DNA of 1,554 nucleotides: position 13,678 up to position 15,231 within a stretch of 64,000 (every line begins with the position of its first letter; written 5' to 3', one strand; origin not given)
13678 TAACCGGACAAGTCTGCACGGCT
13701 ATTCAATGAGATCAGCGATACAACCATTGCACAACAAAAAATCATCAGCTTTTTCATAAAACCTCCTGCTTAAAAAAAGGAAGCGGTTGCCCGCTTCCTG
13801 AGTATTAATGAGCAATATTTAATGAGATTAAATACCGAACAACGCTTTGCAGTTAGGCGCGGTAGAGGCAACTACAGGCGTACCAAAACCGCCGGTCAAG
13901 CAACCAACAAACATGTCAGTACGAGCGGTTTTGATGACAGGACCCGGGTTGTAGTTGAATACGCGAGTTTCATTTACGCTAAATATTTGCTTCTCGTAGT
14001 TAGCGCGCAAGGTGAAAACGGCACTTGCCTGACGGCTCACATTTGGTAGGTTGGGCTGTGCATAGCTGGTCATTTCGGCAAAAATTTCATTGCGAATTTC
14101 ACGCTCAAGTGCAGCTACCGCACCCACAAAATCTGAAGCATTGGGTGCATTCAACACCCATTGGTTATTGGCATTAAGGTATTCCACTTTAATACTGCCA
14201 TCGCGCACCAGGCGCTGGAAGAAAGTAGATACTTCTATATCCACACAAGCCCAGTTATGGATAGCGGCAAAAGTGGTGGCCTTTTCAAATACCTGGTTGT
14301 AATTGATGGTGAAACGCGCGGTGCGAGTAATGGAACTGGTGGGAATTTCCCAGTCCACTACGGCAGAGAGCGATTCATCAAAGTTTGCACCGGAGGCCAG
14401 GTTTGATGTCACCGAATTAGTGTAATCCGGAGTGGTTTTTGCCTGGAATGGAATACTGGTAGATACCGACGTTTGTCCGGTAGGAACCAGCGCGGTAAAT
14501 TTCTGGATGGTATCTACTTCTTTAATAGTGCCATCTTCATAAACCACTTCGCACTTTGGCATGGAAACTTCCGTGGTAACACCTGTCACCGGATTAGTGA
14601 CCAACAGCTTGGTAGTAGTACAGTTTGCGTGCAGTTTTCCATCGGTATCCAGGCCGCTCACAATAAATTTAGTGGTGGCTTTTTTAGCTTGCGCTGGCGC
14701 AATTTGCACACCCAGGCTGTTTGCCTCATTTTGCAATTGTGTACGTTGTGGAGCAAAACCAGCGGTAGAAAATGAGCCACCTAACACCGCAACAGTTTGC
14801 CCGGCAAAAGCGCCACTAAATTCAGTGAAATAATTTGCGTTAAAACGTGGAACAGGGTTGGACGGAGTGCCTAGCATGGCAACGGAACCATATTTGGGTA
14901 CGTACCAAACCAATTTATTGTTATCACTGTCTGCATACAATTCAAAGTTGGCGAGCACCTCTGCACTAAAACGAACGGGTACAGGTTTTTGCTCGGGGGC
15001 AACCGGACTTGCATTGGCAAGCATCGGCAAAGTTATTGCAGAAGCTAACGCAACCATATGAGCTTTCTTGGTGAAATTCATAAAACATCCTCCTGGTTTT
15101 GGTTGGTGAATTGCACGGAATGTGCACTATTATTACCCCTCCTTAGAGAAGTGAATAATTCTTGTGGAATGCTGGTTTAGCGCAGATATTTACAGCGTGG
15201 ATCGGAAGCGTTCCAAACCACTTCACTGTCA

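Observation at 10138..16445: Top candidate: five-gene exported-protein cluster with three paralogs of an unnamed family and a tetraheme cytochrome c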

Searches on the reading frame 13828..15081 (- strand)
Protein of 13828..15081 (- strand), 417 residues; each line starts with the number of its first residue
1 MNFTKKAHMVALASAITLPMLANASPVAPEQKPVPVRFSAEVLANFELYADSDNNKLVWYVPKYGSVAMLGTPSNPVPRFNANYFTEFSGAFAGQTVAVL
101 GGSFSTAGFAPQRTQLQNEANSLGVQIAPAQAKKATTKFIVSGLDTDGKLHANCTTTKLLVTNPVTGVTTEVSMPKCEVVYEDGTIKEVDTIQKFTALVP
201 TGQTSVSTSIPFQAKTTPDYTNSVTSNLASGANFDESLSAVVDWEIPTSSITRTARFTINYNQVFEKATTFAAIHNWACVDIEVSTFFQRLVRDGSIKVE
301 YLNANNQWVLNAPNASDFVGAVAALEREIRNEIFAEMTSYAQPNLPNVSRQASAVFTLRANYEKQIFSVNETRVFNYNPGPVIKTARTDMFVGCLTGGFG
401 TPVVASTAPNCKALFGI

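Call 3: search_protein_families(library=pfam, proteins=[window:13828-15081:-], max_evalue=1)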
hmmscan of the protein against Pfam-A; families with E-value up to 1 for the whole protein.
window:13828-15081:- (417 aa): 0 families

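Call 4: search_protein_families(library=ncbifam, proteins=[window:13828-15081:-], max_evalue=1)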
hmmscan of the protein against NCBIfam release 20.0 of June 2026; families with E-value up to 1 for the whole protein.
window:13828-15081:- (417 aa): 1 family
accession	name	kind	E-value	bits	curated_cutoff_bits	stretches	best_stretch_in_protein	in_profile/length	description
NF053758.1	ChrTpTrnRegChrS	equivalog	0.018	14.8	250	1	166-231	32-97/158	chromate efflux transcriptional regulator ChrS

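Call 11: find_homologous_proteins(query=window:13828-15081:-)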
Query window:13828-15081:- (417 aa): 21 proteins with E <= 0.001 among 8000 candidates.
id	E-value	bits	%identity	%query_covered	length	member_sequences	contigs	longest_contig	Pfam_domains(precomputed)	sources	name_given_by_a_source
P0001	4.3e-273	923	100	100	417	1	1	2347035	-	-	-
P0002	2.5e-268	907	98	100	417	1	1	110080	-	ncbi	-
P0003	2.1e-265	898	97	100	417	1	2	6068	-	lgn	-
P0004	3.0e-265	897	97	100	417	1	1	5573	-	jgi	jgi:hypothetical protein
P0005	9.8e-265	896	97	100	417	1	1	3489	-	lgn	-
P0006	9.4e-248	840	90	100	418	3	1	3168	-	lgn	-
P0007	1.1e-235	800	84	100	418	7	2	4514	-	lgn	-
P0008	8.5e-186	636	99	70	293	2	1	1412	-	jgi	jgi:hypothetical protein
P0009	7.4e-183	626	68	98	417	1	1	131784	-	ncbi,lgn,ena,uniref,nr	ncbi:hypothetical protein [Agarilytica rhodophyticola]|uniref:hypothetical protein n=1 Tax=Agarilyti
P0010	1.5e-180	618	68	96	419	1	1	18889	-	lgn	-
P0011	3.4e-113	397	49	94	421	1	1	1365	-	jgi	jgi:hypothetical protein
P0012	1.2e-106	375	45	99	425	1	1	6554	-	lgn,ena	-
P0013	1.4e-97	345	44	97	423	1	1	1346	-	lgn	-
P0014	3.2e-80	288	41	99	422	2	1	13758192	-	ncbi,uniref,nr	ncbi:hypothetical protein [Archangium lansingense]|uniref:Uncharacterized protein n=1 Tax=Archangium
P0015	3.7e-80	288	41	94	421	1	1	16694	-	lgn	-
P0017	1.7e-78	282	40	95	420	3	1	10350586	-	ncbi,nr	ncbi:hypothetical protein [Myxococcus stipitatus]|nr:hypothetical protein [Myxococcus stipitatus]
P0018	4.7e-78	281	40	95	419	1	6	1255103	-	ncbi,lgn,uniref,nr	ncbi:hypothetical protein HUA74_30045 [Myxococcus sp. CA051A]|uniref:Lipoprotein n=1 Tax=Myxococcus 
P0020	2.5e-73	266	37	100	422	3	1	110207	-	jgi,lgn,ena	-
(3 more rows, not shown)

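Call 13: find_encoding_contigs(protein=P0009, flank=10000, max_places=2)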
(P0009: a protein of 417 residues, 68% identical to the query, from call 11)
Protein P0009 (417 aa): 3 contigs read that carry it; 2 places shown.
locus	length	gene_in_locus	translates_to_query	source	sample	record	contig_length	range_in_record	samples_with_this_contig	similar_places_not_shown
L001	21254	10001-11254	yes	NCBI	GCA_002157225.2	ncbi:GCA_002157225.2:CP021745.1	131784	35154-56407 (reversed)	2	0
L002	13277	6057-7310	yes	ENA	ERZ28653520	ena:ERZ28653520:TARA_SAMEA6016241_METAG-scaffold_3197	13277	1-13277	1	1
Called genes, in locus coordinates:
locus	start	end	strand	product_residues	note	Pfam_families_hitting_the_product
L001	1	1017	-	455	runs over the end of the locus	PF02018:CBM_4_9, PF03629:SASA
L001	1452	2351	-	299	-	PF03629:SASA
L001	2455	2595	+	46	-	-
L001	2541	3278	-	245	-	PF02517:Rce1-like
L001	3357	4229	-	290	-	PF22564:HAAS, PF13796:Sensor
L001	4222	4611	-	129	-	PF03551:PadR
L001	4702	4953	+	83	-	PF13384:HTH_23 (weak)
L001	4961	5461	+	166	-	PF02861:Clp_N (weak)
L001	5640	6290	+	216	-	-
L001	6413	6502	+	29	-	-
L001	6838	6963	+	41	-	-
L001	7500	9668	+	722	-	PF24135:DUF7402 (faint), PF22633:F5_F8_type_C_2 (weak)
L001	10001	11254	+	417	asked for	-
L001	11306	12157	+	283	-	-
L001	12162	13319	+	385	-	PF00034:Cytochrom_C (faint), PF09699:Paired_CXXCH_1 (faint), PF13442:Cytochrome_CBB3 (faint)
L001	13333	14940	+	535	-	-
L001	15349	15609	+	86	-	-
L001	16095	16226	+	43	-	-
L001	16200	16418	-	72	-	-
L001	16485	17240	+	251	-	-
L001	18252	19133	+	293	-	-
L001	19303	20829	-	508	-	PF10162:G8 (faint)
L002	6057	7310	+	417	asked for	-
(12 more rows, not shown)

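Call 14: find_encoding_contigs(protein=P0014, flank=10000, max_places=2)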
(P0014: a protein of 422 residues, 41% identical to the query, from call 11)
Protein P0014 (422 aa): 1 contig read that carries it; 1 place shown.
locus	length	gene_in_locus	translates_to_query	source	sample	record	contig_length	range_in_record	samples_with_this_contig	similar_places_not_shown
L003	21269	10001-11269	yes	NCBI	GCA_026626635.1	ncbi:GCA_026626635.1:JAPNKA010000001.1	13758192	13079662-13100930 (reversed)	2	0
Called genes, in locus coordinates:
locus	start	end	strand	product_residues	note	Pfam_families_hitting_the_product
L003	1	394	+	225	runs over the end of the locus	PF09533:DUF2380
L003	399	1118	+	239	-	PF09535:Gmx_para_CXXCG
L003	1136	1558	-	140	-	-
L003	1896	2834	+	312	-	PF01476:LysM, PF13529:Peptidase_C39_2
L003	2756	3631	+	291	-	PF01471:PG_binding_1, PF00182:Glyco_hydro_19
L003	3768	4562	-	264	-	-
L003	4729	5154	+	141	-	PF07366:SnoaL, PF12680:SnoaL_2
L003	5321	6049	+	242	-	-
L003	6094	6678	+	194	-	PF04264:YceI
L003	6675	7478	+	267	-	PF00355:Rieske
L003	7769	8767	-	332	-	PF13519:VWA_2 (weak), PF00404:Dockerin_1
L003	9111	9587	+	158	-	-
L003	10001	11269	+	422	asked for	-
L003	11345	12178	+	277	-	-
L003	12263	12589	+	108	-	-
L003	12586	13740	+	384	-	PF13442:Cytochrome_CBB3 (faint), PF14522:Cytochrome_C7 (faint), PF14537:Cytochrom_c3_2 (faint)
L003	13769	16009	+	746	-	-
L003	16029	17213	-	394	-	PF00571:CBS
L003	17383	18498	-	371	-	PF01656:CbiA, PF01695:IstB_IS21 (weak), PF02374:ArsA_ATPase, PF10609:ParA (faint), PF13614:AAA_31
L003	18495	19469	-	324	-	PF01656:CbiA, PF02374:ArsA_ATPase, PF10609:ParA (faint), PF20720:nSTAND3 (faint)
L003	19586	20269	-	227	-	-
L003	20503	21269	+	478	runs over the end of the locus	PF14417:MEDS, PF00512:HisKA, PF13581:HATPase_c_2 (weak), PF02518:HATPase_c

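Call 18: search_solved_structures(query=A1, max_evalue=10)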
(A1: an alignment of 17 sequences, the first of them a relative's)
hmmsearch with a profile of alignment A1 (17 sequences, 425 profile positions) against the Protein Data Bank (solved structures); distinct sequences matched with E-value up to 10: 8.
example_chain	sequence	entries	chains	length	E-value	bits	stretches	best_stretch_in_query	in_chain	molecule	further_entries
6uut_A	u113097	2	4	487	0.72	11.8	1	75-150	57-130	3-ketoacyl-ACP reductase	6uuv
1c8x_A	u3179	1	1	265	0.8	11.7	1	306-340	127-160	ENDO-BETA-N-ACETYLGLUCOSAMINIDASE H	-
1c8y_A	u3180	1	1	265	0.97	11.4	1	306-340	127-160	ENDO-BETA-N-ACETYLGLUCOSAMINIDASE H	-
1c3f_A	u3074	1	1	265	1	11.3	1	306-340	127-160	ENDO-BETA-N-ACETYLGLUCOSAMINIDASE H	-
1edt_A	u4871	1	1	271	1.2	11.1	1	306-340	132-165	ENDO-BETA-N-ACETYLGLUCOSAMINIDASE H, ENDO H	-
8jjr_f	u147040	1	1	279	1.2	11.1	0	299-344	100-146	PsaF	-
30id_A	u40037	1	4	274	1.2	11.1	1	306-340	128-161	Endo-beta-N-acetylglucosaminidase H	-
6ve1_A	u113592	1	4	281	1.3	11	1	306-340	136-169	Endo-beta-N-acetylglucosaminidase H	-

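Call 26: find_encoding_contigs(protein=P0020, flank=10000, max_places=1)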
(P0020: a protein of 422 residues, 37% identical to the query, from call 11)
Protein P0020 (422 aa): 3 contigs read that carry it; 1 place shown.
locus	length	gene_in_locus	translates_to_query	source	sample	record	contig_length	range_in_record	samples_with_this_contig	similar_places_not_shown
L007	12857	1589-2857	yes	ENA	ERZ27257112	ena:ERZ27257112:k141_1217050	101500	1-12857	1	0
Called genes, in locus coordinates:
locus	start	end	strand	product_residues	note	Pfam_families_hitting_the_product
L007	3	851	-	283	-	?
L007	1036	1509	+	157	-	-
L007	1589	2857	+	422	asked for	-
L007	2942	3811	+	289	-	-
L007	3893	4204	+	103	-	-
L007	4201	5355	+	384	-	PF13442:Cytochrome_CBB3 (faint), PF00034:Cytochrom_C (faint), PF14537:Cytochrom_c3_2 (faint)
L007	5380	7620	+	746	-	-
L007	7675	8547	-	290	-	PF01073:3Beta_HSD, PF01370:Epimerase (weak), PF05368:NmrA, PF13460:NAD_binding_10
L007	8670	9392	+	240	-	PF00440:TetR_N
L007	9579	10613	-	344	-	PF12158:DUF3592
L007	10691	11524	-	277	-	PF00106:adh_short, PF08659:KR, PF01370:Epimerase, PF13460:NAD_binding_10 (weak), PF13561:adh_short_C2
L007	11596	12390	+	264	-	PF20240:DUF6597 (weak), PF12833:HTH_18, PF00165:HTH_AraC (weak)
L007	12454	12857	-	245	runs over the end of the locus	PF00106:adh_short, PF08659:KR, PF13561:adh_short_C2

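Call 27: find_encoding_contigs(protein=P0017, flank=10000, max_places=1)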
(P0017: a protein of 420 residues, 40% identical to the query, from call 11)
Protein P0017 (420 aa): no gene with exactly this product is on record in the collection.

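Call 29: search_protein_families(library=pfam, proteins=[L003:13769-16009:+, L003:12263-12589:+, L003:9111-9587:+, L001:7500-9668:+, L001:13333-14940:+, L001:16485-17240:+, L001:18252-19133:+], max_evalue=0.01)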
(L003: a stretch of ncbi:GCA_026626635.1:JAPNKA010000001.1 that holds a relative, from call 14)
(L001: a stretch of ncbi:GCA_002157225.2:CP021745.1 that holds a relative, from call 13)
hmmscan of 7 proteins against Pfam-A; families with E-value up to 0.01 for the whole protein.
L003:13769-16009:+ (746 aa): 5 families
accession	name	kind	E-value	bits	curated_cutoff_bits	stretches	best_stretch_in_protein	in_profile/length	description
PF25390.1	WD40_RLD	-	9.4e-193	640.8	150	3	447-743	31-345/363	RCC1-like domain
PF00415.24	RCC1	-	2.6e-181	588.6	21.7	14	515-562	1-50/50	Regulator of chromosome condensation (RCC1) repeat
PF13540.12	RCC1_2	-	4.8e-153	494.2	22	14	101-130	1-30/30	Regulator of chromosome condensation (RCC1) repeat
PF25384.1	Alsin_RLD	-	2.8e-40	139.3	100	4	219-287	243-313/405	Alsin RCC1-like domain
PF07494.17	Reg_prop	-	0.00032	21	20.4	0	255-271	3-19/24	Two component regulator propeller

L003:12263-12589:+ (108 aa): 0 families

L003:9111-9587:+ (158 aa): 0 families

L001:7500-9668:+ (722 aa): 2 families
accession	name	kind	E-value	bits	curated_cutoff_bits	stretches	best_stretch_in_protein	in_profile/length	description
PF22633.2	F5_F8_type_C_2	-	1.5e-14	54.8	27.8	2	603-697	1-91/91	NedA-like, galactose-binding domain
PF24135.1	DUF7402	-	5.8e-06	26.9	27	0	575-696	1-112/133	Domain of unknown function (DUF7402)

L001:13333-14940:+ (535 aa): 0 families

L001:16485-17240:+ (251 aa): 0 families

L001:18252-19133:+ (293 aa): 0 families

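Call 34: find_related_loci(query=A1, collection=genome_contigs, flank=10000)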
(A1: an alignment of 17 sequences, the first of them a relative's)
Query A1 (417 aa) in genome_contigs; peptide patterns used: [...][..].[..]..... (x = any residue, [..] = any of these).
18 stretches matched a pattern; 16 encode a relative of the query (tblastn E <= 1e-3); 16 distinct loci.
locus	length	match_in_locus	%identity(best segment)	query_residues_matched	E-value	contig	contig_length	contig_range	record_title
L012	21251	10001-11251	98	1-417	0e+0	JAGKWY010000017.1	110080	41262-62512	MAG: Gammaproteobacteria bacterium isolate P7_D7_002 P7_D7_002_64, whole genome shotgun sequence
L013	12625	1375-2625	86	1-417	0e+0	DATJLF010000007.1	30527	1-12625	MAG TPA_asm: Cellvibrio sp. isolate SMAG_U15612 k141_635, whole genome shotgun sequence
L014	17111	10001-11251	86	1-417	0e+0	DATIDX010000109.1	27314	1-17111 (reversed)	MAG TPA_asm: Cellvibrio sp. isolate SMAG_U16354 k141_716504, whole genome shotgun sequence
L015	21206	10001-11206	42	26-416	2e-91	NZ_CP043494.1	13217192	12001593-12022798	Archangium minus strain Cbm 6 chromosome, complete genome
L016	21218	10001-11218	41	22-416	3e-90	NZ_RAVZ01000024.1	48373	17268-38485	Corallococcus terminator strain CA054A NODE_24_48373_cov_31.714, whole genome shotgun sequence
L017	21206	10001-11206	40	22-416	3e-89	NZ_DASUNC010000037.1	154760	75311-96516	MAG: Archangium sp. isolate SMAG_U1589 k141_1457930, whole genome shotgun sequence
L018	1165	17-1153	41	9-380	4e-95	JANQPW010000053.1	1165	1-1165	MAG: Silvanigrellales bacterium isolate IP29b_bin.18 k99_1741874, whole genome shotgun sequence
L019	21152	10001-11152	40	22-403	3e-86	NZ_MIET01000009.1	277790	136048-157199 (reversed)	Pseudoalteromonas sp. MSK9-3 scaffold18_cov988_read255, whole genome shotgun sequence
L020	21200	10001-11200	40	22-416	6e-86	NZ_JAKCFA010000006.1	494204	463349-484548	Myxococcus qinghaiensis strain QH3KD-4-1 gnl_ICJDIIDJ_6, whole genome shotgun sequence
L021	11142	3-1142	40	46-416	8e-86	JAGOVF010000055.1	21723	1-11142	MAG: Oligoflexales bacterium isolate Gw_Eff_bin_545 Gw_Eff_4913_length_21723_cov_5.515744, whole genome shotgun sequence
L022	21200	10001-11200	40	22-416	1e-85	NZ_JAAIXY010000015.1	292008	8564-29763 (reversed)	Myxococcus eversor strain AB053B NODE_15_length_292008_cov_14.124, whole genome shotgun sequence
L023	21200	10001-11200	40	22-416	1e-85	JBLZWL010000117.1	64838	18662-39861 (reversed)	Corallococcus terminator strain BB12-2 000053F_arrow, whole genome shotgun sequence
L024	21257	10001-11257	41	5-416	1e-85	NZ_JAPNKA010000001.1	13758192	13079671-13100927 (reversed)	Archangium lansingense strain MIWBW ctg.000000F, whole genome shotgun sequence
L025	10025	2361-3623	39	1-416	1e-84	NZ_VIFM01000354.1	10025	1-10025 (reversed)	Myxococcus llanfairpwllgwyngyllgogerychwyrndrobwllllantysiliogogogochensis strain AM401 NODE_354_length_10025_cov_30.530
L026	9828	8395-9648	39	7-416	2e-82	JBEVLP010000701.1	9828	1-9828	MAG: Cystobacter sp. isolate T4R2UO_autometa_bin_0001 T4R2UO_autometa_bin_0001_k133_9465882, whole genome shotgun sequen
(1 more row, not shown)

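Call 35: predict_structure(alignment_id=A1)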
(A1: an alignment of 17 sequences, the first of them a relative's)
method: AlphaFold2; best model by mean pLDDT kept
length: 417 residues; sequences in the alignment: 17
mean_pLDDT: 70.8   pTM: 0.59
mean pLDDT of the five models: 70.8, 69.2, 65.0, 62.0, 58.8
residues with pLDDT >= 90: 33; 70-90: 222; 50-70: 94; < 50: 68
segments of 3 or more residues with pLDDT < 50: 1-22, 143-149, 276-290, 341-362
pLDDT, mean of each block of 10 residues (from residue 1): 33 33 70 87 91 87 88 80 81 77 85 91 91 76 44 65 69 66 64 62 67 77 79 69 83 81 65 48 45 66 83 81 81 63 41 41 55 79 84 84 84 75
secondary structure, 60 per line:
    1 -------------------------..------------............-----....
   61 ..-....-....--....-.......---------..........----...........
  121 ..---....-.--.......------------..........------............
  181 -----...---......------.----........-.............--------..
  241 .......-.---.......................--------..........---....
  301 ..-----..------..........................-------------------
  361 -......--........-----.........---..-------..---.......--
elements in order: H40-45 E46-51 E57-62 E64-67 E69-72 E75-78 E80-86 E96-105 H110-122 E126-129 E134-140 E153-162 E169-180 E186-188 E192-197 E209-216 H218-230 E239-247 E253-260 H261-275 H284-293 E297-302 H316-341 H362-367 E370-377 E383-391 H409-415

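Call 39: fold_search(model_id=the predicted structure, library=pdb)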
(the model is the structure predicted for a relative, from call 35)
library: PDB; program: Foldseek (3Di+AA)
matches with E <= 10: 390; with E <= 0.001: 0
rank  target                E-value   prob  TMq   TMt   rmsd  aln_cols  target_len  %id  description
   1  9kgl_A                9.1e-02  0.14  0.10  0.11  11.9       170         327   11  Structure of KATP channel in complex with centipede toxin SpTx1 (released 2025-11-12)
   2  4p24_D                1.2e-01  0.06  0.08  0.11  26.6       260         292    8  pore forming toxin (released 2015-03-11)
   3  7u24_A                1.3e-01  0.11  0.11  0.12  14.9       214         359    9  Cryo-EM structure of the pancreatic ATP-sensitive potassium channel bound to ATP and glibenclamide with Kir6.2-CTD in  (released 2022-08-31)
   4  4p1y_B                1.3e-01  0.06  0.10  0.13  20.8       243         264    6  Crystal structure of staphylococcal gamma-hemolysin prepore (released 2014-10-01)
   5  7u7m_A                1.6e-01  0.11  0.09  0.11  14.3       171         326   11  Cryo-EM structure of the pancreatic ATP-sensitive potassium channel in the presence of carbamazepine and ATP with Kir6 (released 2022-08-31)
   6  7tys_A                1.6e-01  0.11  0.09  0.10  14.3       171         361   11  Cryo-EM structure of the pancreatic ATP-sensitive potassium channel bound to ATP and repaglinide with Kir6.2-CTD in th (released 2022-08-31)
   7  6c3p_A                1.6e-01  0.10  0.11  0.13  14.2       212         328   10  Cryo-EM structure of human KATP bound to ATP and ADP in propeller form (released 2018-01-24)
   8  3w5u_A                1.7e-01  0.07  0.08  0.10  18.0       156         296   13  Cross-linked complex between Ferredoxin and Ferredoxin-NADP+ reductase (released 2013-06-19)
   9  6jb1_A                1.8e-01  0.08  0.09  0.11  14.5       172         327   11  Structure of pancreatic ATP-sensitive potassium channel bound with repaglinide and ATPgammaS at 3.3A resolution (released 2019-05-22)
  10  7s5t_A                2.0e-01  0.12  0.10  0.12  11.8       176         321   12  Human KATP channel in open conformation, focused on Kir (C166S G334D double mutant) and SUR TMD0 (released 2021-12-01)
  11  4tw1_M                2.0e-01  0.05  0.09  0.12  24.1       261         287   11  Crystal structure of the octameric pore complex of the Staphylococcus aureus Bi-component Toxin LukGH (released 2014-11-12)
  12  4af6_A                2.1e-01  0.06  0.08  0.10  16.9       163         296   12  PEA FNR L268V MUTANT (released 2012-05-30)
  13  8ti1_A                2.2e-01  0.13  0.10  0.12  12.2       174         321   11  Cryo-EM structure of a SUR1/Kir6.2-Q52R ATP-sensitive potassium channel in the presence of PIP2 in the open conformati (released 2024-04-03)
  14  3anz_A                2.2e-01  0.04  0.08  0.11  25.6       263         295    8  Crystal Structure of alpha-hemolysin (released 2011-06-22)
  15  1d7c_A                2.3e-01  0.06  0.11  0.17  17.0       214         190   11  CYTOCHROME DOMAIN OF CELLOBIOSE DEHYDROGENASE, PH 4.6 (released 2000-10-18)
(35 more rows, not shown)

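Call 47: search_protein_representatives(alignment_id=A1)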
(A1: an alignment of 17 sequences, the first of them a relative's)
Query: 17 sequences, 425 profile positions. Proteins with E-value up to 0.001 (for the whole library): 81; up to 1e-10: 69; up to 1e-30: 47. The best 81 are listed.
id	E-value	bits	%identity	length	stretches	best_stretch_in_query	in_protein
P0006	2.3e-188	642.8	-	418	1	1-424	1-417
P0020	2.9e-176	602.9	-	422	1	6-424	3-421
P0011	1.6e-175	600.5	-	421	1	4-424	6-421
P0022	2.0e-152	524.4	-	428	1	9-424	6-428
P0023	3.9e-145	500.4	-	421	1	10-424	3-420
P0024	5.7e-142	489.9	-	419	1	8-424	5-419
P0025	1.9e-136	471.7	-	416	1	5-424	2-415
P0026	3.0e-133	461.2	-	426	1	7-424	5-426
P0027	4.9e-124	430.9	-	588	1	12-420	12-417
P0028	6.0e-124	430.6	-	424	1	10-424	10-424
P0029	3.6e-121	421.4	-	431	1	5-423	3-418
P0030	1.2e-118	413.1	-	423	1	9-421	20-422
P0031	4.7e-116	404.6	-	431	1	3-422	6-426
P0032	4.2e-112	391.5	-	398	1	29-425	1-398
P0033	1.1e-111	390.2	-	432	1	14-423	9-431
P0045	1.5e-68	248.0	-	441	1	9-424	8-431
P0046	2.4e-67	244.1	-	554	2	11-346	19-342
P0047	1.0e-65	238.7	-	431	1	6-423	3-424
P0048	3.9e-65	236.8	-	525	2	11-346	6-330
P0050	7.6e-61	222.7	-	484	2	12-343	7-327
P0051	8.6e-60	219.2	-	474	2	11-344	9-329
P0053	3.0e-57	210.8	-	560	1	7-418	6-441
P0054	2.4e-53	197.9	-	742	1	5-419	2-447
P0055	5.1e-52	193.6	-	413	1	4-418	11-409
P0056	3.5e-51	190.8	-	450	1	41-423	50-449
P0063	7.3e-38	146.9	-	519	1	37-418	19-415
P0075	1.7e-16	76.5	-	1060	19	325-384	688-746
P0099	6.9e-04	35.0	-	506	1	31-265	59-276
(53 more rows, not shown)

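Call 48: search_protein_families(library=pfam, proteins=[P0027, P0046, P0048, P0050, P0051, P0053, P0054, P0063, P0075, P0099], max_evalue=0.01)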
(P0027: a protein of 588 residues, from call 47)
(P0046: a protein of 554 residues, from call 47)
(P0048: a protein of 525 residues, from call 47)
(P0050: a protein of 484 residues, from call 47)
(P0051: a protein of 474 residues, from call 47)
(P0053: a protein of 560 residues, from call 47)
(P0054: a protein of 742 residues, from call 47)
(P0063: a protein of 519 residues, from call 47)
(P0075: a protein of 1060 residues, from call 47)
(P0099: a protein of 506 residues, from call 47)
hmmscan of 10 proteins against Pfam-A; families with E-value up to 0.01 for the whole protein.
P0027 (588 aa): 1 family
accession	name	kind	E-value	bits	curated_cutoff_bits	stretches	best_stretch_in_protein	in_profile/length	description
PF03160.20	Calx-beta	-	6.6e-12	45.9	27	1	426-542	5-118/119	Calx-beta domain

P0046 (554 aa): 0 families

P0048 (525 aa): 1 family
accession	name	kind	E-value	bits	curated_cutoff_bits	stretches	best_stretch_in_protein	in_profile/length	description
PF16101.10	PRIMA1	-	0.0084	16.3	38.6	0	442-466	57-79/158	Proline-rich membrane anchor 1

P0050 (484 aa): 0 families

P0051 (474 aa): 0 families

P0053 (560 aa): 0 families

P0054 (742 aa): 0 families

P0063 (519 aa): 1 family
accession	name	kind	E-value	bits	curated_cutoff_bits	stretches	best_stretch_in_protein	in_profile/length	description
PF13330.11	Mucin2_WxxW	-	1.2e-09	39.1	22.4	1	427-500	1-88/88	Mucin-2 protein WxxW repeating region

P0075 (1060 aa): 8 families
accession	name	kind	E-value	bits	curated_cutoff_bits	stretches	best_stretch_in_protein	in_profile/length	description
PF04521.18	Viral_P18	-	1.6e-33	115.9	25.9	0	36-97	60-122/137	ssRNA positive strand viral 18kD cysteine rich protein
PF12398.13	DUF3660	-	1.1e-24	86.6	25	0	23-40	9-26/42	Receptor serine/threonine kinase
PF15337.11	Vasculin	-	3.6e-17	63.4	27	0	12-29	2-19/97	Vascular protein family Vasculin-like 1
PF01084.26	Ribosomal_S18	-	4.8e-13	49.4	21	0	245-271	10-36/52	Ribosomal protein S18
PF15225.11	IL32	-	2.5e-08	34.6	27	0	27-85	31-89/100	Interleukin 32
PF08015.16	Pheromone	-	7e-07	30.7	22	0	740-767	37-64/66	Fungal mating-type pheromone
PF06884.16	DUF1264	-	7.8e-05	22.8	25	0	633-666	3-36/171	Protein of unknown function (DUF1264)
PF14106.11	DUF4279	-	0.00094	19.9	25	0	232-272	57-97/116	Domain of unknown function (DUF4279)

P0099 (506 aa): 0 families
